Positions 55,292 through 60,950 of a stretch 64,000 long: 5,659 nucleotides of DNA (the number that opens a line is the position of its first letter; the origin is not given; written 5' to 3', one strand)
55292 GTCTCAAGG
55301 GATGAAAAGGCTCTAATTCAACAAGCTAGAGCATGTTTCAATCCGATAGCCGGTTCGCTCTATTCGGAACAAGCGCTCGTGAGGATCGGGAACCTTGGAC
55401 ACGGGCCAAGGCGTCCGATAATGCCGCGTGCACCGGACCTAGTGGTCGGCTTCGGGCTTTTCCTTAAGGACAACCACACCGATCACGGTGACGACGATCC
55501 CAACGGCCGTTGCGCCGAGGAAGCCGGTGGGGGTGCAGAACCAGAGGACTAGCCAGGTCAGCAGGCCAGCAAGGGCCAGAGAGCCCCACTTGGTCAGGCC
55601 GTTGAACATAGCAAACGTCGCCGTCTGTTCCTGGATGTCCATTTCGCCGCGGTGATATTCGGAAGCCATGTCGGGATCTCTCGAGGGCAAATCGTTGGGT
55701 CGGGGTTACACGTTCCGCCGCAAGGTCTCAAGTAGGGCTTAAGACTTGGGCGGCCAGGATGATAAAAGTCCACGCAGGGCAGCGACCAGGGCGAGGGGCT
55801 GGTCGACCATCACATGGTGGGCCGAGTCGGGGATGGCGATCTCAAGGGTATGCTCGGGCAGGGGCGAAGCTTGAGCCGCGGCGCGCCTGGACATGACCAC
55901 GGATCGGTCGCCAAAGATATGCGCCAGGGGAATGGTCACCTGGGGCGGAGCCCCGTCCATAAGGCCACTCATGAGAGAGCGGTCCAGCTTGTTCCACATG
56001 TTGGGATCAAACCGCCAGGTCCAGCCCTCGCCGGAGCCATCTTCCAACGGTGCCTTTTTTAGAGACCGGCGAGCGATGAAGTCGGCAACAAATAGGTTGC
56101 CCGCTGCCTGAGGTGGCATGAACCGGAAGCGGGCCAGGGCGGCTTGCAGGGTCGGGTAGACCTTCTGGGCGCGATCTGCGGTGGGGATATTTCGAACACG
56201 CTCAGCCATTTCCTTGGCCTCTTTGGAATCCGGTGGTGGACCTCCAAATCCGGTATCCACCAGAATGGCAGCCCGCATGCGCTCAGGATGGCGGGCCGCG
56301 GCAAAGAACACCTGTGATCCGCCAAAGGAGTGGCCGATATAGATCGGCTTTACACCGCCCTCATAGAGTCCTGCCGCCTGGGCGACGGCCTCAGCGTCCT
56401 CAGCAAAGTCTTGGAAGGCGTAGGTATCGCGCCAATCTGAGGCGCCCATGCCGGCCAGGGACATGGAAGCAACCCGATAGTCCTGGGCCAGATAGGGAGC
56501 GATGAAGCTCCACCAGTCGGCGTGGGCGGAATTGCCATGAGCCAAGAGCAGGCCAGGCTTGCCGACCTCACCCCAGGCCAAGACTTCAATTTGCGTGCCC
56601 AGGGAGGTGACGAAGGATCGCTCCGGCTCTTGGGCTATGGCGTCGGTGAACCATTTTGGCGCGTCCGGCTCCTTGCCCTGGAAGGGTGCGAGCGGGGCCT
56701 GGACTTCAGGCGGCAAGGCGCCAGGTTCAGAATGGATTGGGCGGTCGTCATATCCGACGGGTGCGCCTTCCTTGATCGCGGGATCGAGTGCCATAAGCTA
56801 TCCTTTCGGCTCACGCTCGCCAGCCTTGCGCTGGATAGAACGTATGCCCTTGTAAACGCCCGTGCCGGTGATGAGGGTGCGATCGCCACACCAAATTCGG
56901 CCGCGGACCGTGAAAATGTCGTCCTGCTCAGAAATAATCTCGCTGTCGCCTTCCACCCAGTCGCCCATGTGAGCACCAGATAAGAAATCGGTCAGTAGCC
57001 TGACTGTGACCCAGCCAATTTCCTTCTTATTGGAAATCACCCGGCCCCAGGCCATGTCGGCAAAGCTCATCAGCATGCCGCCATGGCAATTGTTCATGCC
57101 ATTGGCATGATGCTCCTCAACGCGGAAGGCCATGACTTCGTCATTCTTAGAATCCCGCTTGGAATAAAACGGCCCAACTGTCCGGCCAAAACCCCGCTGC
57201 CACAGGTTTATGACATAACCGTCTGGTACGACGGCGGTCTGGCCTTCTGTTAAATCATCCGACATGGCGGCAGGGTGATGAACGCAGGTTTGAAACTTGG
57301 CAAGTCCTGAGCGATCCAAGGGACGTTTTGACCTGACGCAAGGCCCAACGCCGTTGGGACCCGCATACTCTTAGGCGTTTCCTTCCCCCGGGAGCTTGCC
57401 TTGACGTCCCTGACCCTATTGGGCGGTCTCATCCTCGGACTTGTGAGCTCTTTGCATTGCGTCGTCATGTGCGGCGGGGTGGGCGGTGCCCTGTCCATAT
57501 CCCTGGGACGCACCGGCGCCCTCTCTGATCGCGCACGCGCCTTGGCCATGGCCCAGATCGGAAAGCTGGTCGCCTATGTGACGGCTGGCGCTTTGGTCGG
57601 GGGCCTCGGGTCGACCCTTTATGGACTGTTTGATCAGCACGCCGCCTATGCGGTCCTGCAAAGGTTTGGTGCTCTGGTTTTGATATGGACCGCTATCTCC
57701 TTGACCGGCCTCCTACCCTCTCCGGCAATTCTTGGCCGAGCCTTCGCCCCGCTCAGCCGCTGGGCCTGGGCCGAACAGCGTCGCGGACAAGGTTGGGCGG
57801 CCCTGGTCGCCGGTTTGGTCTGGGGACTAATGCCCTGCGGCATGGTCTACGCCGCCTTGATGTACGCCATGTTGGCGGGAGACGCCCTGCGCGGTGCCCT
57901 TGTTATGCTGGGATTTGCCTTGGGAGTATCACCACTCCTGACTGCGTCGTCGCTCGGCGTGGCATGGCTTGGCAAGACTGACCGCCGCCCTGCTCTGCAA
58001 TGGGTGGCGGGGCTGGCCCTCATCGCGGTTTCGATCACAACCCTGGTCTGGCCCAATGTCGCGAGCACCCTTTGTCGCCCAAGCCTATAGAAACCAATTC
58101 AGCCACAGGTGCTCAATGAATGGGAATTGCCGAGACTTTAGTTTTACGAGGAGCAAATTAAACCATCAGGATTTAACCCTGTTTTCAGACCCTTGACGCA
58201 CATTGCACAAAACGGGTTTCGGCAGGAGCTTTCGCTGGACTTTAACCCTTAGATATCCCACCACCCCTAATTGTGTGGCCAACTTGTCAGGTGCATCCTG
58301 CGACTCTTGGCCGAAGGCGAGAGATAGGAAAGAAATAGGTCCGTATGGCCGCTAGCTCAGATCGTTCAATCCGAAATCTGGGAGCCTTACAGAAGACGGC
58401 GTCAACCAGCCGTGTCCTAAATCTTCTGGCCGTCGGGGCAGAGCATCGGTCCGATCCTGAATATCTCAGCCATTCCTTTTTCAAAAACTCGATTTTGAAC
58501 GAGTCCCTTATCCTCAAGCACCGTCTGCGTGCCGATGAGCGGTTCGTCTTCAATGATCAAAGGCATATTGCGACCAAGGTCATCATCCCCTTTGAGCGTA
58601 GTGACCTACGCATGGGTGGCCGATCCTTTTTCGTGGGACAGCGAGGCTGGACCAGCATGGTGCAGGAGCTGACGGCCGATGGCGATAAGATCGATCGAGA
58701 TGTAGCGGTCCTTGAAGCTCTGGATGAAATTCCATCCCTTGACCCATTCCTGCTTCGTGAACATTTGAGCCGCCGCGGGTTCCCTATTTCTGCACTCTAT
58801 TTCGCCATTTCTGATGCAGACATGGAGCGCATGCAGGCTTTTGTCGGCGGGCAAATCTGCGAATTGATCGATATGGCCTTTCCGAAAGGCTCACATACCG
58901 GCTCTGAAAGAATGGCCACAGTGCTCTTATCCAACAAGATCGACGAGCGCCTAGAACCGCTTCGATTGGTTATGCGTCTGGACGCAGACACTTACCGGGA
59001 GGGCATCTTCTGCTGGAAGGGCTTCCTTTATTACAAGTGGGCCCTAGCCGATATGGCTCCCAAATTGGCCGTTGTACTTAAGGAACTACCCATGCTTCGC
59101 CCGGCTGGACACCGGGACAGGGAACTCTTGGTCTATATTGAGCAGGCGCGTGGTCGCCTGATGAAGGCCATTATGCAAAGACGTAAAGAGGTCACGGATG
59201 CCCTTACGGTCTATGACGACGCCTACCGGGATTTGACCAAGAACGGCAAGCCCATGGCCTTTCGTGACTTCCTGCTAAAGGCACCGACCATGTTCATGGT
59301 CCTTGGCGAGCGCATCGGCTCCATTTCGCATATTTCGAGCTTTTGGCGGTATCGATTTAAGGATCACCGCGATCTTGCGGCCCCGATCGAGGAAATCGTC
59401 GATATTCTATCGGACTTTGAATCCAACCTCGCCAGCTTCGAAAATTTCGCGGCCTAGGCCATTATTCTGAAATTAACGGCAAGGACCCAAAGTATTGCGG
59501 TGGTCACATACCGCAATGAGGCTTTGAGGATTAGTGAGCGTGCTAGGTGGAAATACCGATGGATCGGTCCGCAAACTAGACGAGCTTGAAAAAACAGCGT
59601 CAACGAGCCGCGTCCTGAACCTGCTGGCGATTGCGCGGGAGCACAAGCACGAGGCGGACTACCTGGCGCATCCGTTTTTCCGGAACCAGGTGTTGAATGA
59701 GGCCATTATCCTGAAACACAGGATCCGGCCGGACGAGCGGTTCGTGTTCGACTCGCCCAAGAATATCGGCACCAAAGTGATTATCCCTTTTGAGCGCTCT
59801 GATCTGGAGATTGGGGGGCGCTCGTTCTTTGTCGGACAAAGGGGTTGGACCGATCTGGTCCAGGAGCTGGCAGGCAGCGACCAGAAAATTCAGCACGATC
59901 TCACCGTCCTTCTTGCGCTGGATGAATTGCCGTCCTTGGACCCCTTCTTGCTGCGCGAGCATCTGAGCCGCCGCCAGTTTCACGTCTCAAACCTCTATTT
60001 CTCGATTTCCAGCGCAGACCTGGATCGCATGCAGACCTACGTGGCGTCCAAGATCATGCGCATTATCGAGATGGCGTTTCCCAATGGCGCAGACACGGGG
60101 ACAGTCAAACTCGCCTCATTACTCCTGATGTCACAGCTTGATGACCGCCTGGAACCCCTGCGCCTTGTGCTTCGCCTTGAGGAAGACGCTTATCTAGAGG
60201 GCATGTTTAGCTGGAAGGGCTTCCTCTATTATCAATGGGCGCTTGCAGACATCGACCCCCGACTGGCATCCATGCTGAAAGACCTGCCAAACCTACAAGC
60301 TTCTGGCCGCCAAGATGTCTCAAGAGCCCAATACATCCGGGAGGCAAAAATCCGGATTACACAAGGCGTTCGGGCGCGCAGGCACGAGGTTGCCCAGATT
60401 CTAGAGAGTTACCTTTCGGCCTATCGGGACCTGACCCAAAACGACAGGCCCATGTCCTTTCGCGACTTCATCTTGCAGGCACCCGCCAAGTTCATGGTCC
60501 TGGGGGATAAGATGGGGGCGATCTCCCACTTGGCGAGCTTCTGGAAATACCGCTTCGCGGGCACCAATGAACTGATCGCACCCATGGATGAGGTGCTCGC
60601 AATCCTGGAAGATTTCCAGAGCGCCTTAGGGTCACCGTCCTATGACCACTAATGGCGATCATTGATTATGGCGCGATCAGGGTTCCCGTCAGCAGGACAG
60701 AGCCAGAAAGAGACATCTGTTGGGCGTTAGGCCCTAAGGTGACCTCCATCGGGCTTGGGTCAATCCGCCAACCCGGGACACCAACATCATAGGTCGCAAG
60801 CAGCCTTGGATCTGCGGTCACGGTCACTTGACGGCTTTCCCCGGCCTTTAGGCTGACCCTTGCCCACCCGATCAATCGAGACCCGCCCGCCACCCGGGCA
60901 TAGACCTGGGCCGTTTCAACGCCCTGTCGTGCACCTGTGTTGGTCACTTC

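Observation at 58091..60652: Tandem pair of full-length paralogous ~370-aa proteins with no recognisable domain in a low-GC pocket: candidate undescribed two-gene module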

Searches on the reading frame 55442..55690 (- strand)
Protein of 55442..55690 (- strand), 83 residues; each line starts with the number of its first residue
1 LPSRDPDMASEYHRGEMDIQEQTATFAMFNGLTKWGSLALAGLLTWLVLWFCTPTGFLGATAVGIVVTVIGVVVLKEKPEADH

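Call 93: search_protein_families(library=pfam, proteins=[window:55442-55690:-], max_evalue=0.001)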
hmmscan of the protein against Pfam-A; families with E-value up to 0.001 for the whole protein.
window:55442-55690:- (83 aa): 1 family
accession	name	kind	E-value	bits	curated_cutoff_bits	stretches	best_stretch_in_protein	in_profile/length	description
PF07835.17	COX4_pro_2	-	1.9e-11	44.5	22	1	12-51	1-46/46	Bacterial aa3 type cytochrome c oxidase subunit IV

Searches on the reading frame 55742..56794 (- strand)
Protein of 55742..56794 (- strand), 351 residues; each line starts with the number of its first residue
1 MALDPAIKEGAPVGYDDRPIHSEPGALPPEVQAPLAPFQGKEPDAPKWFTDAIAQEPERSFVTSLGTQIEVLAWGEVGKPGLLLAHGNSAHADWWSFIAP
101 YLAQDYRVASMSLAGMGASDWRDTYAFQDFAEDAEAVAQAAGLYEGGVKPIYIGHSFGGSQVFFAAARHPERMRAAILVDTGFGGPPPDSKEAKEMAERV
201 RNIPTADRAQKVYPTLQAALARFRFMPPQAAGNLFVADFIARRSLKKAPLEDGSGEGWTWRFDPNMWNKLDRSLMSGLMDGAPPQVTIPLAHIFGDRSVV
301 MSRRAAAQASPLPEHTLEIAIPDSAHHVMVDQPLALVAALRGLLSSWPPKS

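Call 93: search_protein_families(library=pfam, proteins=[window:55742-56794:-], max_evalue=0.001)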
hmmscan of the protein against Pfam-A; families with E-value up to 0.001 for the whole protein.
window:55742-56794:- (351 aa): 3 families
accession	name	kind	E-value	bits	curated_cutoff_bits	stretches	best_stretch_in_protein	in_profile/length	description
PF00561.26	Abhydrolase_1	-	1e-18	68.3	25.8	1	82-223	3-147/245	alpha/beta hydrolase fold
PF12697.13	Abhydrolase_6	-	2e-17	65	26.3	1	82-339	1-216/217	Alpha/beta hydrolase family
PF12146.15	Hydrolase_4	-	1.7e-11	44.3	27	1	82-191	7-120/239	Serine aminopeptidase, S33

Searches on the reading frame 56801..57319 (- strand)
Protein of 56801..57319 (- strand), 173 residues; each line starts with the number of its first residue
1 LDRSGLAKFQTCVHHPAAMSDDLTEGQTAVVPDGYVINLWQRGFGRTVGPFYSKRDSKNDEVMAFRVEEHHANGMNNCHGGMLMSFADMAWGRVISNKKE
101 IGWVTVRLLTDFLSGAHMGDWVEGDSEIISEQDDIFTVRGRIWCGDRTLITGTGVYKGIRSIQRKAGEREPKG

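Call 93: search_protein_families(library=pfam, proteins=[window:56801-57319:-], max_evalue=0.001)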
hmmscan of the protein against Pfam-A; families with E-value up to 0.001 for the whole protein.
window:56801-57319:- (173 aa): 1 family
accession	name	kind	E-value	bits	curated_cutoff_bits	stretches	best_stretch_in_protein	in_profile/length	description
PF03061.28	4HBT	-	2.9e-13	50.3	20.6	1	75-150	1-78/79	Thioesterase superfamily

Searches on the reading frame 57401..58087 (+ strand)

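Call 93: search_protein_families(library=pfam, proteins=[window:57401-58087:+], max_evalue=0.001)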
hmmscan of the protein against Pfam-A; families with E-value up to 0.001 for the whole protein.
window:57401-58087:+ (229 aa): 1 family
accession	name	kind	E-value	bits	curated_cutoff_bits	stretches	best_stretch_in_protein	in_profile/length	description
PF13386.12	DsbD_2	-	7.7e-38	130.8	24.9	1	10-211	3-197/199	Cytochrome C biogenesis protein transmembrane region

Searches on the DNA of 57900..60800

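Call 84: search_rna_families(source=window, start=57900, end=60800, threshold=evalue, max_evalue=1)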
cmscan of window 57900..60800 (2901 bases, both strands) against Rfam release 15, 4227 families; matches with E-value up to 1: 0.
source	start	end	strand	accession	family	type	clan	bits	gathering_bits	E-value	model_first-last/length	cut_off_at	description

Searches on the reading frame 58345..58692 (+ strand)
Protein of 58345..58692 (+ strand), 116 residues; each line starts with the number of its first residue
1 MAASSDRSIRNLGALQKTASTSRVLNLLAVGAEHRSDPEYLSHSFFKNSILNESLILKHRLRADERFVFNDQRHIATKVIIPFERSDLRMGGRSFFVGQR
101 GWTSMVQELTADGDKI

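Call 54: predict_structure(alignment_id=A2)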
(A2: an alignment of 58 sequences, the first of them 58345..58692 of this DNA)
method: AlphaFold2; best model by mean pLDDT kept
length: 116 residues; sequences in the alignment: 58
mean_pLDDT: 87.5   pTM: 0.79
mean pLDDT of the five models: 87.5, 87.0, 86.8, 86.5, 84.2
residues with pLDDT >= 90: 76; 70-90: 25; 50-70: 14; < 50: 1
segments of 3 or more residues with pLDDT < 50: none
pLDDT, mean of each block of 10 residues (from residue 1): 61 75 91 93 91 95 97 97 91 95 89 65
secondary structure, 60 per line:
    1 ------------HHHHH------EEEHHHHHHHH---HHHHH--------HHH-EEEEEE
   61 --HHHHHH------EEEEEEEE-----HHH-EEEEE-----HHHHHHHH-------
elements in order: H13-17 E24-26 H27-34 H38-42 E55-60 H63-68 E75-82 E92-96 H102-109

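Call 56: fold_search(model_id=the predicted structure, library=pdb)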
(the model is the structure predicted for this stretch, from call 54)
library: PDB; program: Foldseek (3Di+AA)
matches with E <= 10: 151; with E <= 0.001: 0
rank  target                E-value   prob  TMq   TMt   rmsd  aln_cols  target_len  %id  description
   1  2zro                  2.0e+00  0.05  0.18  0.09   5.6        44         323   11  MsRecA ADP form IV (released 2008-12-09)
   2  4oqf                  2.0e+00  0.03  0.19  0.10   6.4        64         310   11  Mycobacterium tuberculosis RecA glycerol bound low temperature structure IIB-SR (released 2015-03-18)
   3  2zrk                  2.1e+00  0.04  0.20  0.10   7.5        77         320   14  MsRecA Q196A dATP form IV (released 2008-12-09)
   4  5e6s_E                2.4e+00  0.09  0.19  0.05   4.4        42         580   10  Structures of leukocyte integrin aLB2: The aI domain, the headpiece, and the pocket for the internal ligand (released 2016-03-02)
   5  1g18                  2.6e+00  0.04  0.21  0.11   6.5        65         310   12  RECA-ADP-ALF4 COMPLEX (released 2000-12-11)
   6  2zrn                  2.6e+00  0.03  0.20  0.10   5.7        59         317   14  MsRecA Form IV (released 2008-12-09)
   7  4po9                  2.6e+00  0.02  0.16  0.08   5.6        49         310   12  Mycobacterium tuberculosis RecA glycerol bound low temperature structure IIC-BR (released 2015-03-18)
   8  2kfp_MODEL_1_A        2.8e+00  0.07  0.30  0.28  11.2       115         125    7  Solution NMR structure of PSPTO_3016 from Pseudomonas syringae. Northeast Structural Genomics Consortium targe (released 2009-03-24)
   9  7ci2_A                2.8e+00  0.06  0.22  0.10   5.2        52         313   10  Crystal structure of AcrVA2 in complex with partial MbCpf1 (released 2020-10-14)
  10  2zrj                  2.8e+00  0.03  0.18  0.09   5.6        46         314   13  MsRecA Q196A ATPgS form IV (released 2008-12-09)
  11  5kq5_A                2.8e+00  0.03  0.20  0.09  12.7       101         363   12  AMPK bound to allosteric activator (released 2016-08-17)
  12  7ci1_A                2.9e+00  0.05  0.22  0.11   7.0        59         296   12  Crystal structure of AcrVA2 (released 2020-10-14)
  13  6tcz_C                2.9e+00  0.04  0.25  0.13  14.7       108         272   16  Leishmania tarentolae proteasome 20S subunit complexed with LXE408 (released 2020-08-26)
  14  8ybr_A                2.9e+00  0.04  0.19  0.05   8.8        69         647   13  Choline transporter BetT (released 2024-09-04)
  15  2zrd                  2.9e+00  0.02  0.17  0.09   5.8        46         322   15  MsRecA Q196N ADP form IV (released 2008-12-09)
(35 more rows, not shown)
